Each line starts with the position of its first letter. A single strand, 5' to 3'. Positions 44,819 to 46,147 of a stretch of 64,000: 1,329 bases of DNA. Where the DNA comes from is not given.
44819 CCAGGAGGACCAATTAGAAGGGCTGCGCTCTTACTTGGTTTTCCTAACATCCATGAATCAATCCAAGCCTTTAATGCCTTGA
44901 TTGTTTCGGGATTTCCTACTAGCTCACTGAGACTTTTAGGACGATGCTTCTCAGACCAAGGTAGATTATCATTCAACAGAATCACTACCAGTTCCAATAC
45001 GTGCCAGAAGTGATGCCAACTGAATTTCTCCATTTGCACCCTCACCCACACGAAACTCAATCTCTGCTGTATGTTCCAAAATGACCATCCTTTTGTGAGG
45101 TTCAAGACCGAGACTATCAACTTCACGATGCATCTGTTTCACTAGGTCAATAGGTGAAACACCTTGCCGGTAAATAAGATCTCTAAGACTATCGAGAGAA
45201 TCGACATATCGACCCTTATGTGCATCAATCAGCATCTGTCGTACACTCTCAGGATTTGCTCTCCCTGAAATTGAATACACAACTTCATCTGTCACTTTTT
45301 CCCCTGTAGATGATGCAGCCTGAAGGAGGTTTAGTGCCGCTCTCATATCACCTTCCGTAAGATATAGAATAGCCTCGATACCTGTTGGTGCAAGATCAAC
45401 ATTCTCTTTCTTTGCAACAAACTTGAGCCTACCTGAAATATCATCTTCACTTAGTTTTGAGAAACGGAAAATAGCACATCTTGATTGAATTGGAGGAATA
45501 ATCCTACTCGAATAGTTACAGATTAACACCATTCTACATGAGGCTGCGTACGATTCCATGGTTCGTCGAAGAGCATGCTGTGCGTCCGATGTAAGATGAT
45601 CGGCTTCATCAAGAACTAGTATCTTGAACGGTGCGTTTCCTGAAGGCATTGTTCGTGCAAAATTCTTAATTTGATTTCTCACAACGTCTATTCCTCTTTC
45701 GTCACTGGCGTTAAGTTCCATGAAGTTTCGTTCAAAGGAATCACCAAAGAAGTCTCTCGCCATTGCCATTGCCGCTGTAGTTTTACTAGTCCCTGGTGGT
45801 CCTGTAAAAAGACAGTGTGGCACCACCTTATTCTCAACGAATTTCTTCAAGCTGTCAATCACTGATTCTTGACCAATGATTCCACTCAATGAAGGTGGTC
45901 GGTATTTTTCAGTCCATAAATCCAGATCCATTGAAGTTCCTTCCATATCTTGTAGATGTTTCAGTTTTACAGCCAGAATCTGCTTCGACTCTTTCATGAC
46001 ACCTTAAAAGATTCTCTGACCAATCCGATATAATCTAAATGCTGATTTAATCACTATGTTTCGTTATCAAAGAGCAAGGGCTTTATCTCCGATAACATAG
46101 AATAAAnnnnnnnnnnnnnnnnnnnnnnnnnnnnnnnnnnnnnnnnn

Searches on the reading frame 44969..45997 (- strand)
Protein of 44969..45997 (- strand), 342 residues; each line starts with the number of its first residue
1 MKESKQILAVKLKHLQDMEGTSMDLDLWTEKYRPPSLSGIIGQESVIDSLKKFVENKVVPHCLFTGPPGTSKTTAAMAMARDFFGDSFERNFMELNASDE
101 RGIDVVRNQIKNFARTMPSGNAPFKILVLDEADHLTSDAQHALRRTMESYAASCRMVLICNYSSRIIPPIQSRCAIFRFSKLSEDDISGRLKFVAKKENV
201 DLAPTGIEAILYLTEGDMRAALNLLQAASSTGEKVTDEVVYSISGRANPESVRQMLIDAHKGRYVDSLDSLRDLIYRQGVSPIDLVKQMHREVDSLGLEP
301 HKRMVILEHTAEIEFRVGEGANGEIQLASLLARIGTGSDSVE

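Call 38: search_protein_families(library=pfam, proteins=[window:44969-45997:-])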
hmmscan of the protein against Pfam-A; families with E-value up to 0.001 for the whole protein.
window:44969-45997:- (342 aa): 10 families
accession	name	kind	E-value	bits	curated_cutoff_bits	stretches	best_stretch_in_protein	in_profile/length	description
PF08542.16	Rep_fac_C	-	1.8e-16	60.7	23.6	1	248-333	2-88/88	Replication factor C C-terminal domain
PF00004.35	AAA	-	8e-15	55.9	21.2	1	63-179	2-128/131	ATPase family associated with various cellular activities (AAA)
PF13177.12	DNA_pol3_delta2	-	2.2e-14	54.2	27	1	43-182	2-160/161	DNA polymerase III, delta subunit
PF25361.1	AAA_lid_RFC1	-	1.1e-06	28.5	34.9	1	186-236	3-53/59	RFC1-like, AAA+ ATPase lid domain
PF05496.18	RuvB_N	-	7.2e-06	26.3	27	1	33-83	2-57/159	Holliday junction DNA helicase RuvB P-loop domain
PF21960.2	RCF1-5-like_lid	-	1e-05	25.8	27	1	190-229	2-42/43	RCF1/5-like, AAA+ ATPase lid domain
PF16193.11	AAA_assoc_2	-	0.00017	22.2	34.3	1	197-241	2-52/81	AAA C-terminal domain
PF03215.21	Rad17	-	0.00021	21.7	23.8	1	26-117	7-103/186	Rad17 P-loop domain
PF13401.12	AAA_22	-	0.00075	20.3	27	0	107-158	72-120/130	AAA domain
PF07726.17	AAA_3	-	0.00093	19.5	27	0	61-150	1-89/131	ATPase family associated with various cellular activities (AAA)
